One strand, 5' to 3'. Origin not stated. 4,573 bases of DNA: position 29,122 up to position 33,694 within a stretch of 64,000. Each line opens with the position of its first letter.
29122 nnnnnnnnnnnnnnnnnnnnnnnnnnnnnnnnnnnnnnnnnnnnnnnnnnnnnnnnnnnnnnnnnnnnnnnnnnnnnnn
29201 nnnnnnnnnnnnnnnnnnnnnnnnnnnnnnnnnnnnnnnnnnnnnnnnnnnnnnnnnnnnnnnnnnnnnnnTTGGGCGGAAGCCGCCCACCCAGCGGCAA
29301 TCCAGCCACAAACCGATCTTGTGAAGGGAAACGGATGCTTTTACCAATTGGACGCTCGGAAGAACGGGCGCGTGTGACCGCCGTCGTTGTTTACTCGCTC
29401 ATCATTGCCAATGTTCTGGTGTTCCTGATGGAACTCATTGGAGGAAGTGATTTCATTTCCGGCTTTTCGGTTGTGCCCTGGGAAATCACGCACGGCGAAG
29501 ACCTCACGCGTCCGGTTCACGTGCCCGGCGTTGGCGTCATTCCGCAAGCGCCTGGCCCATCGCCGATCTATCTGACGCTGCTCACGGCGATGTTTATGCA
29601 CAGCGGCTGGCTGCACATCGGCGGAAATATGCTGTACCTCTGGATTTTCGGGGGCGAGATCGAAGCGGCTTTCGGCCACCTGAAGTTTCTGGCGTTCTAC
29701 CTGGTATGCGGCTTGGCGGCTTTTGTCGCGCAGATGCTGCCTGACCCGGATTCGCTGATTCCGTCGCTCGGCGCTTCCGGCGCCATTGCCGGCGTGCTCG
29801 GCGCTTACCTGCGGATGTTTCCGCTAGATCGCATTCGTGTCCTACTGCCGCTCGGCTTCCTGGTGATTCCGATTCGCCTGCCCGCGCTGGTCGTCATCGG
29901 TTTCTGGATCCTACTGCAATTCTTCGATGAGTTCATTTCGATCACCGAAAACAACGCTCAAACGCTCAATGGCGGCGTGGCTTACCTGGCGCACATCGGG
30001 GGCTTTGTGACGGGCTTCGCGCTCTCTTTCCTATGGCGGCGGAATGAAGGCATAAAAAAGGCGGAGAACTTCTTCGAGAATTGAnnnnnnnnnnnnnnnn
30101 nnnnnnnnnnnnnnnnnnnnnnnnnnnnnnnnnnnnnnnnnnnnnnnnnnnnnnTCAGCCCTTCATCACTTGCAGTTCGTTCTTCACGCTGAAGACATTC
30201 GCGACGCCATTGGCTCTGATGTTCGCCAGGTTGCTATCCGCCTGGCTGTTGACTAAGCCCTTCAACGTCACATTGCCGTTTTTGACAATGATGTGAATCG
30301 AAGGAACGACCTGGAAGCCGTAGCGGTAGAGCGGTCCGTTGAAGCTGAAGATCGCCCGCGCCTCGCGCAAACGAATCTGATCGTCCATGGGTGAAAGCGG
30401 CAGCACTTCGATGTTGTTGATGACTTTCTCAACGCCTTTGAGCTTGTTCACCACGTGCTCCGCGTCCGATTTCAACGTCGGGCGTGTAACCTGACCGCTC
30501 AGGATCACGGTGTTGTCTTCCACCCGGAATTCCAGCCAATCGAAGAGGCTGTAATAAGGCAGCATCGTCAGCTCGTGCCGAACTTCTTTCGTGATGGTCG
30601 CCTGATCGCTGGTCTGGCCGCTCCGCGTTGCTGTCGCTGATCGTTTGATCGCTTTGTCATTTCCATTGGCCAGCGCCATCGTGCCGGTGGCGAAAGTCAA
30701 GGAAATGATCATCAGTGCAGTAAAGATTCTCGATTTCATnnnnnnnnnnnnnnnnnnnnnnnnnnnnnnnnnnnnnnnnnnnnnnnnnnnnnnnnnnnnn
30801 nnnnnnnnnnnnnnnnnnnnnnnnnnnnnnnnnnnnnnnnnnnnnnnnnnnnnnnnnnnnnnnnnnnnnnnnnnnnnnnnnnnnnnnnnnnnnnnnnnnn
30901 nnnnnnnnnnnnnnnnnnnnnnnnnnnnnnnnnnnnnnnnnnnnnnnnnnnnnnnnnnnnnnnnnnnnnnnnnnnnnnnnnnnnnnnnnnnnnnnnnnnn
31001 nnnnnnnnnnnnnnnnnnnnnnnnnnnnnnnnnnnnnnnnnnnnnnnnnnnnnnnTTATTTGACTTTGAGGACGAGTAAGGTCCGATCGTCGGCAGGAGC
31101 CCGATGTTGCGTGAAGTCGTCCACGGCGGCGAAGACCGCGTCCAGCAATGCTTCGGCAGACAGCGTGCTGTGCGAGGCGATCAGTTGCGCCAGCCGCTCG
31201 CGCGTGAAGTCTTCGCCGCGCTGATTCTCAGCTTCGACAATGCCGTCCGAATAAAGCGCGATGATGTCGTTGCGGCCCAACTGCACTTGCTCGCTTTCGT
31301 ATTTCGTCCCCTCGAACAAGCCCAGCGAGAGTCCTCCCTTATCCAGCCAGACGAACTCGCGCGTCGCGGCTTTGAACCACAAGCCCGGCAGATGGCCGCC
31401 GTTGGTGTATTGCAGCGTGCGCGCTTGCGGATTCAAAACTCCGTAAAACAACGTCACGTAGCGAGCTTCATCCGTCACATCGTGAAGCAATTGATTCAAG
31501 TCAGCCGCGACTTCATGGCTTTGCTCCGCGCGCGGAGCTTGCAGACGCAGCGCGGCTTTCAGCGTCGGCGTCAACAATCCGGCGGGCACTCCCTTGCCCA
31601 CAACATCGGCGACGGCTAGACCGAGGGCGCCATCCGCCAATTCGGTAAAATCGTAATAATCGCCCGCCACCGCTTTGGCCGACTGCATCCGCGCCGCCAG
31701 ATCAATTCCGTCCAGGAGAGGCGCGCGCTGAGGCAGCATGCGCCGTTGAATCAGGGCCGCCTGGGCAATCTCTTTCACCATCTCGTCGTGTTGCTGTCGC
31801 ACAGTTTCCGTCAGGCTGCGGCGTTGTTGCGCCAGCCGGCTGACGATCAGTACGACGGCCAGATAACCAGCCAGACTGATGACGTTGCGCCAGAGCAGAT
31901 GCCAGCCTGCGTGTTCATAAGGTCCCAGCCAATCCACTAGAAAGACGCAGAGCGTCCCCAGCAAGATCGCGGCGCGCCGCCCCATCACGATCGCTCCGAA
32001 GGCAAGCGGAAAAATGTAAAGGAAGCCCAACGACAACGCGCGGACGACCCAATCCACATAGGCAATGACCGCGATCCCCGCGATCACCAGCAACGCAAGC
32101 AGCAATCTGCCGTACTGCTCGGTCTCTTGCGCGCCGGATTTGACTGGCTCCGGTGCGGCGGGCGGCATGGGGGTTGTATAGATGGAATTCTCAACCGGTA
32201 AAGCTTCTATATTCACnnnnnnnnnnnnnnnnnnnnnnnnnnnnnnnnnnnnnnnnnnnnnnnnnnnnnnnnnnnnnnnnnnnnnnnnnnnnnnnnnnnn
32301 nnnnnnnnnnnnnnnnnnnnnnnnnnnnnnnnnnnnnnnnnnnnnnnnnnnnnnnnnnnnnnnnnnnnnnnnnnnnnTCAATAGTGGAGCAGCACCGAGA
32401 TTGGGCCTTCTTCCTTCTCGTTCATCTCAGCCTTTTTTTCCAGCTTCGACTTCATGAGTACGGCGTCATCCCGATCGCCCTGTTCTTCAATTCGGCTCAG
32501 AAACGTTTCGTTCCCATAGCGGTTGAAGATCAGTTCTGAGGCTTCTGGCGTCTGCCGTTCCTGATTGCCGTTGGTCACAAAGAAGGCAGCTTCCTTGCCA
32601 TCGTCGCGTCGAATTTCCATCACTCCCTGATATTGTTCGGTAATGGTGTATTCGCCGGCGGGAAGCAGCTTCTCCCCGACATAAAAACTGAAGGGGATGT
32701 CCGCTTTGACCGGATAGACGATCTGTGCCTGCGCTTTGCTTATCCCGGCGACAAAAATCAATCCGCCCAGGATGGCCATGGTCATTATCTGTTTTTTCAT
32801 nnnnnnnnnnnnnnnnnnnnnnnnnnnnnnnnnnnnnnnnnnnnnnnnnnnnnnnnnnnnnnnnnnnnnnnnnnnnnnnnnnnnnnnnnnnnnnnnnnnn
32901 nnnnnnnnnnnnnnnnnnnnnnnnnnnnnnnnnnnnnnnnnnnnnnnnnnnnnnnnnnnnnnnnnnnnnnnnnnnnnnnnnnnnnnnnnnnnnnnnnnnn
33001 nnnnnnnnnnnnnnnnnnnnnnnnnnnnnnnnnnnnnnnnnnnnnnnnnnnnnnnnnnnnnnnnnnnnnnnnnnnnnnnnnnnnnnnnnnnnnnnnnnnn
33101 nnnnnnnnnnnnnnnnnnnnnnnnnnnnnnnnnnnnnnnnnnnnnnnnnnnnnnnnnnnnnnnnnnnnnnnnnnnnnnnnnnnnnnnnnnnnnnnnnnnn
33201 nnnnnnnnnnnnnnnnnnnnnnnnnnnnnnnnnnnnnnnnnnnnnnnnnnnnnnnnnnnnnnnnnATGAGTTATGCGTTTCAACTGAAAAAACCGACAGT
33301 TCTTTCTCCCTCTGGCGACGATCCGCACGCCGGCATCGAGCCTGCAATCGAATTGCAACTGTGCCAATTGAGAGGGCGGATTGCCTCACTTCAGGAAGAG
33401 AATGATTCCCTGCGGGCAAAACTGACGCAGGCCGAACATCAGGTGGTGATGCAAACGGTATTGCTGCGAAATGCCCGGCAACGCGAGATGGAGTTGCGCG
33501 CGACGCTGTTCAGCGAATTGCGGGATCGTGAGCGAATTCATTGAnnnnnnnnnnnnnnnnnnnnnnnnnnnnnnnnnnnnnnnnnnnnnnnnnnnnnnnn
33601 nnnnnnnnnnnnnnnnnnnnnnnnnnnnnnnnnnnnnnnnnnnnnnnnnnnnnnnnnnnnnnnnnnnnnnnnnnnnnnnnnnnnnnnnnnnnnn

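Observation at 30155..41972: Two good sigma-54 promoters beside an NtrC-like activator + hybrid HK, within a cluster of PP2C phosphatases, BON and DUF4136 envelope proteins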

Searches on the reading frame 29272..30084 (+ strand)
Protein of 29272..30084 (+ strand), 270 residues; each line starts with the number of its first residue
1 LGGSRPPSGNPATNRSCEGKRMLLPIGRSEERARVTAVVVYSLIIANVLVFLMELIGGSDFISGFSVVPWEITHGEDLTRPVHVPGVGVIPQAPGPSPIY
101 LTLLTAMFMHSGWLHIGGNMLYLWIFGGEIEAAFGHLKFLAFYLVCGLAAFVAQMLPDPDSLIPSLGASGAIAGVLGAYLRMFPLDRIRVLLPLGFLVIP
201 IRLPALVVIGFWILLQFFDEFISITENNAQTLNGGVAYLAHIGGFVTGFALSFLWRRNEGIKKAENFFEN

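Call 22: search_protein_families(library=pfam, proteins=[window:29272-30084:+], max_evalue=0.001)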
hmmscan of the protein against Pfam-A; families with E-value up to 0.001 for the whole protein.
window:29272-30084:+ (270 aa): 2 families
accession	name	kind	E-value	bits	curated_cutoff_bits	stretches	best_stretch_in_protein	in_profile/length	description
PF01694.28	Rhomboid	-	1.6e-34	119.6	22.6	1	101-257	5-142/143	Rhomboid domain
PF08551.15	DUF1751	-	0.00075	20.5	22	1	101-153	9-61/99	Eukaryotic integral membrane protein (DUF1751)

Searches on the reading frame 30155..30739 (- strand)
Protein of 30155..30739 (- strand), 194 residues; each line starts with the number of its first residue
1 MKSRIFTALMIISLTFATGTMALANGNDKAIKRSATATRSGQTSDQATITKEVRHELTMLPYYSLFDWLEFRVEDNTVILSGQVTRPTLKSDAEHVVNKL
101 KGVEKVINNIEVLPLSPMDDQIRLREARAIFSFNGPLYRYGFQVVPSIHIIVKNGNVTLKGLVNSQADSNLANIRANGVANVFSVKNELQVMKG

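Call 5: search_protein_families(library=pfam, proteins=[window:30155-30739:-], max_evalue=0.01)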
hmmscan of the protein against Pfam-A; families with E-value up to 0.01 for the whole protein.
window:30155-30739:- (194 aa): 1 family
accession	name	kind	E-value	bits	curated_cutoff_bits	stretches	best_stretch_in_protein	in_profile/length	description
PF04972.22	BON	-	1.3e-19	70.6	27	2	69-113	24-68/69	BON domain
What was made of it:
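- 30155..30739 (-): Secreted two-BON-domain protein (OsmY-like). Pfam BON, 70.6 bits, 2 stretches (call 5).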

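Call 51: search_protein_families(library=ncbifam, proteins=[window:30155-30739:-], max_evalue=0.001)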
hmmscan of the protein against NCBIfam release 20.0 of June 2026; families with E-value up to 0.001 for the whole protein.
window:30155-30739:- (194 aa): 3 families
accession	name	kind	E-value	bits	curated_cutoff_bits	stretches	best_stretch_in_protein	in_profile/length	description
NF007858.0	PRK10568.1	equivalog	9.7e-09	35.1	174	1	144-191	155-204/206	molecular chaperone OsmY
NF051434.1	ArfA_OmpATb_N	equivalog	8.7e-06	26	81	0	70-112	72-114/114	channel-forming protein ArfA/OmpATb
NF008247.1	PRK11023.1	equivalog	0.00019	21.3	184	0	41-112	43-114/192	division/outer membrane stress-associated lipid-binding lipoprotein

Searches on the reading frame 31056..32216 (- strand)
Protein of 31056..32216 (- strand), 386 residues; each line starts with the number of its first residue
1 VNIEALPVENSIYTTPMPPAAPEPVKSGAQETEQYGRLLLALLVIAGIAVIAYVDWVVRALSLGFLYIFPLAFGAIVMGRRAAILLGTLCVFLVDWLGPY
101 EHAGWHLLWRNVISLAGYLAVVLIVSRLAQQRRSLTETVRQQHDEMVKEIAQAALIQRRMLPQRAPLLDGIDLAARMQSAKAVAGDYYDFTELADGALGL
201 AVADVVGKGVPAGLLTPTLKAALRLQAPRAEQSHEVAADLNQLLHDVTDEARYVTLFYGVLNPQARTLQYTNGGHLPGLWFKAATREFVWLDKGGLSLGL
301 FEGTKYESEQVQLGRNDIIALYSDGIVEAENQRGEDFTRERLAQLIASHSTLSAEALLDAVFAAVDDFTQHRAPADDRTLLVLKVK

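Call 5: search_protein_families(library=pfam, proteins=[window:31056-32216:-], max_evalue=0.01)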
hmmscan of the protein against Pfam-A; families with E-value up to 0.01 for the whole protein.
window:31056-32216:- (386 aa): 2 families
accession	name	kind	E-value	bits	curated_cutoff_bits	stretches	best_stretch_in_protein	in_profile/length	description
PF07228.17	SpoIIE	-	5.8e-48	163.8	25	1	195-385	2-191/192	Stage II sporulation protein E (SpoIIE)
PF13493.11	DUF4118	-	1.9e-06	28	28.4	1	40-140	3-105/107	Domain of unknown function (DUF4118)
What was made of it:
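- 31056..32216 (-): Membrane PP2C (DUF4118 plus SpoIIE). Likely co-transcribed with the 140-aa gene. Pfam SpoIIE 164 bits (call 5).
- On Partner-switching module: SpoIIE domain 164 bits in 31056-32216 (call 5).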

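Call 51: search_protein_families(library=ncbifam, proteins=[window:31056-32216:-], max_evalue=0.001)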
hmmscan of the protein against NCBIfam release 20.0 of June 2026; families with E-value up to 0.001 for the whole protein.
window:31056-32216:- (386 aa): 3 families
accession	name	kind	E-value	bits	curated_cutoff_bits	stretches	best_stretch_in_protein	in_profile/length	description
NF045505.1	RR_RssB_Pseudo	equivalog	1.4e-16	60.5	700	1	152-333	157-345/394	two-component system response regulator RssB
NF038263.1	prot_phos_SiaA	equivalog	3.3e-10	39.2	700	1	135-385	400-657/658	biofilm regulation protein phosphatase SiaA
TIGR02865.1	spore_II_E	equivalog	1.1e-08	33.7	490.8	1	179-385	562-763/764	stage II sporulation protein E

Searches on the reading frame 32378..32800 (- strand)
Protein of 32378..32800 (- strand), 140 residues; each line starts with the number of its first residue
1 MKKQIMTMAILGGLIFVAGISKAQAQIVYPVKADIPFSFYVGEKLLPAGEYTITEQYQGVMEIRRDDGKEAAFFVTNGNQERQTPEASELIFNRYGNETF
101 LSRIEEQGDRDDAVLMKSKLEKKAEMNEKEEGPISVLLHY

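Call 51: search_protein_families(library=ncbifam, proteins=[window:32378-32800:-], max_evalue=0.001)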
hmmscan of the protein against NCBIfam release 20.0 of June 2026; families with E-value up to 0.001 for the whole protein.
window:32378-32800:- (140 aa): 0 families

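Call 65: search_solved_structures(query=window:32378-32800:-, max_evalue=1)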
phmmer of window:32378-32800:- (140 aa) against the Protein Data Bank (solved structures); distinct sequences matched with E-value up to 1: 0.

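Call 67: find_homologous_proteins(query=window:32378-32800:-, max_evalue=0.00001)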
Query window:32378-32800:- (140 aa): 14 proteins with E <= 0.00001 among 44 candidates.
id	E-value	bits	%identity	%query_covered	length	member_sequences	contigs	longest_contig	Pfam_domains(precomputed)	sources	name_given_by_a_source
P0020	9.8e-85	299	100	100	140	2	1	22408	-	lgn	-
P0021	1.3e-57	211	73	99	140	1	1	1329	-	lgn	-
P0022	1.3e-57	211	72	99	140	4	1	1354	-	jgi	-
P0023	1.3e-56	208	71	99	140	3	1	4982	-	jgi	jgi:hypothetical protein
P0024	2.5e-55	204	73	88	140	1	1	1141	-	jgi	-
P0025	3.5e-51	190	64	100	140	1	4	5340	-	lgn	-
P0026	5.5e-50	187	64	100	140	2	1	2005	-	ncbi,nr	ncbi:MAG: hypothetical protein J2P41_21860 [Blastocatellia bacterium]|nr:hypothetical protein [Blast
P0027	2.1e-25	107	47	89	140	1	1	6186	-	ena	-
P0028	1.1e-11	63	39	78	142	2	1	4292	-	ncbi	-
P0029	3.3e-11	61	41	73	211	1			-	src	-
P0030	2.0e-9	55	32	89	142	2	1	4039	-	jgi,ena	-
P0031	3.3e-8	51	33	96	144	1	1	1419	-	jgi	jgi:hypothetical protein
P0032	6.5e-8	51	35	87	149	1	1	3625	-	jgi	jgi:hypothetical protein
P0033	9.2e-8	50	32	94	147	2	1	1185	-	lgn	-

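Call 71: find_encoding_contigs(protein=P0027, flank=6000, max_places=2)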
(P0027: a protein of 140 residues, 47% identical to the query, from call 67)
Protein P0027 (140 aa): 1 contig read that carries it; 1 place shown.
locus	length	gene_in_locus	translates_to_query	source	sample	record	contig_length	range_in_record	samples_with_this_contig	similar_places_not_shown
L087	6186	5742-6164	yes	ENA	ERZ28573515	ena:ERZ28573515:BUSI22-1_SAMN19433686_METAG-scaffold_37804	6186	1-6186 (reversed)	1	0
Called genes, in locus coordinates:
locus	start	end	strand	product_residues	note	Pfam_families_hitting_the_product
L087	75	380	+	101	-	-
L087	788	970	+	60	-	-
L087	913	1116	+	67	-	-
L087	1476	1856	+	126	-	-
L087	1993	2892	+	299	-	PF00990:GGDEF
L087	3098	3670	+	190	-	PF13590:DUF4136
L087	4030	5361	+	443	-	PF01566:Nramp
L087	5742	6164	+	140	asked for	-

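Call 76: predict_structure(alignment_id=A3)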
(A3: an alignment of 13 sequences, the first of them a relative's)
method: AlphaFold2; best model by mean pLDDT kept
length: 140 residues; sequences in the alignment: 13
mean_pLDDT: 76.4   pTM: 0.69
mean pLDDT of the five models: 76.4, 75.9, 75.5, 74.3, 72.7
residues with pLDDT >= 90: 59; 70-90: 36; 50-70: 18; < 50: 27
segments of 3 or more residues with pLDDT < 50: 1-27
pLDDT, mean of each block of 10 residues (from residue 1): 41 37 45 94 96 85 93 79 66 95 77 84 92 84
secondary structure, 60 per line:
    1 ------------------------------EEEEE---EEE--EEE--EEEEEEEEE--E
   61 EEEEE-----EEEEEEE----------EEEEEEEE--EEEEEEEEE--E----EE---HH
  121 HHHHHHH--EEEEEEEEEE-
elements in order: E31-35 E39-41 E44-46 E49-57 E60-65 E71-77 E88-95 E98-106 H119-127 E130-139

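Call 79: fold_search(model_id=the predicted structure, library=pdb)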
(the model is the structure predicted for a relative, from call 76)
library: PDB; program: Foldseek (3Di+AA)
matches with E <= 10: 243; with E <= 0.001: 0
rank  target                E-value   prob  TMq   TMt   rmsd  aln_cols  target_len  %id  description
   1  1ruw                  4.8e-01  0.47  0.23  0.38   8.3        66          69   17  Crystal structure of the SH3 domain from S. cerevisiae Myo3 (released 2005-03-01)
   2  1va7_A                6.0e-01  0.41  0.23  0.39   8.1        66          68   17  Yeast Myo3 SH3 domain, triclinic crystal form (released 2005-06-14)
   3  8fa4_A                7.0e-01  0.08  0.18  0.07  12.7       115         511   13  Crystal structure of Xanthomonas campestris GanA beta-galactosidase (released 2023-11-29)
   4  1va7_C                9.2e-01  0.47  0.23  0.43   4.1        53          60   15  Yeast Myo3 SH3 domain, triclinic crystal form (released 2005-06-14)
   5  8fa4_B                9.2e-01  0.08  0.18  0.07  12.5       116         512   14  Crystal structure of Xanthomonas campestris GanA beta-galactosidase (released 2023-11-29)
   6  3zmn_A                9.7e-01  0.04  0.15  0.10  13.7       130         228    9  VP17, a capsid protein of bacteriophage P23-77 (released 2013-05-15)
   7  2mox_MODEL_1_A        1.0e+00  0.33  0.23  0.23   9.8        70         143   16  solution structure of tandem SH3 domain of Sorbin and SH3 domain-containing protein 1 (released 2014-05-28)
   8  3u7v                  1.3e+00  0.08  0.17  0.06  11.2        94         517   10  The structure of a putative Beta-galactosidase from Caulobacter crescentus CB15. (released 2011-12-21)
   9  6pbc                  1.3e+00  0.10  0.21  0.04  15.5       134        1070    9  Structural basis for the activation of PLC-gamma isozymes by phosphorylation and cancer-associated mutations (released 2020-01-08)
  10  4d1i_A                1.3e+00  0.04  0.16  0.06  12.6       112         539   12  The structure of the GH35 beta-galactosidase Bgl35A from Cellvibrio japonicus (released 2014-05-28)
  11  7mo0_D                1.4e+00  0.06  0.20  0.21  10.5       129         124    9  Crystal Structure of Nucleoporin NUP50 Ran-Binding Domain in Complex with Ran-GPPNHP (released 2022-06-15)
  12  3rbb_B                1.5e+00  0.33  0.23  0.42   3.9        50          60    6  HIV-1 NEF protein in complex with engineered HCK SH3 domain (released 2011-04-27)
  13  1yp5                  1.7e+00  0.33  0.22  0.44   4.5        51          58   18  Yeast Myo5 SH3 domain, tetragonal crystal form (released 2006-01-17)
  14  1jpm_A                1.8e+00  0.06  0.13  0.05  12.9        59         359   10  L-Ala-D/L-Glu Epimerase (released 2001-12-21)
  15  1ud9_C                1.9e+00  0.05  0.20  0.12  17.9       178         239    7  Crystal Structure of Proliferating Cell Nuclear Antigen (PCNA) Homolog From Sulfolobus tokodaii (released 2004-06-15)
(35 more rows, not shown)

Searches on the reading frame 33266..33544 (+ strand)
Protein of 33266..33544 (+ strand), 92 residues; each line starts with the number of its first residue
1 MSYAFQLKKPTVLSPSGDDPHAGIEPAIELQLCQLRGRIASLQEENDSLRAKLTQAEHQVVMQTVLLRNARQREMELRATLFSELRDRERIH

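Call 5: search_protein_families(library=pfam, proteins=[window:33266-33544:+], max_evalue=0.01)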
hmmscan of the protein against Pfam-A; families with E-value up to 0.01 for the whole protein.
window:33266-33544:+ (92 aa): 0 families

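Call 51: search_protein_families(library=ncbifam, proteins=[window:33266-33544:+], max_evalue=0.001)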
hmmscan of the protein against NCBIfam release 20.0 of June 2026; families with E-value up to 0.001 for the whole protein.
window:33266-33544:+ (92 aa): 0 families

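Call 59: find_homologous_proteins(query=window:33266-33544:+, max_evalue=0.001)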
Query window:33266-33544:+ (92 aa): 1 proteins with E <= 0.001 among 1 candidates.
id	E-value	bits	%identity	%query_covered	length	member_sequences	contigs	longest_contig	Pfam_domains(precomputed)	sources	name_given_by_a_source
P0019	1.2e-51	190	100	100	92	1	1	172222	-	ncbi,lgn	ncbi:MAG: hypothetical protein AB7U82_14460 [Blastocatellales bacterium]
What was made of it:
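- Tried and rejected: A word-indexed homologue search for the 92-aa protein found only itself (call 59).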

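Call 90: search_protein_representatives(protein=window:33266-33544:+)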
Query: 92 residues. Proteins with E-value up to 0.001 (for the whole library): 4; up to 1e-10: 1; up to 1e-30: 1. The best 4 are listed.
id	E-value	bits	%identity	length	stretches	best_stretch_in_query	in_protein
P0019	3.9e-52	189.6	100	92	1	1-92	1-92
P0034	8.6e-06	42.1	44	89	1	2-83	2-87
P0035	1.3e-04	38.3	47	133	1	15-86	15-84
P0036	7.3e-04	36.0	42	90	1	21-84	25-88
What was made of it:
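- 33266..33544 (+): 92-aa cytoplasmic coiled-coil-like protein from a very small family. Only 4 cluster representatives in 1.84e9 proteins (call 90).
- Checked: That protein has just three other cluster representatives among 1.84 billion proteins (call 90).
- Tried and rejected: The exhaustive search found only three further representatives (call 90).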
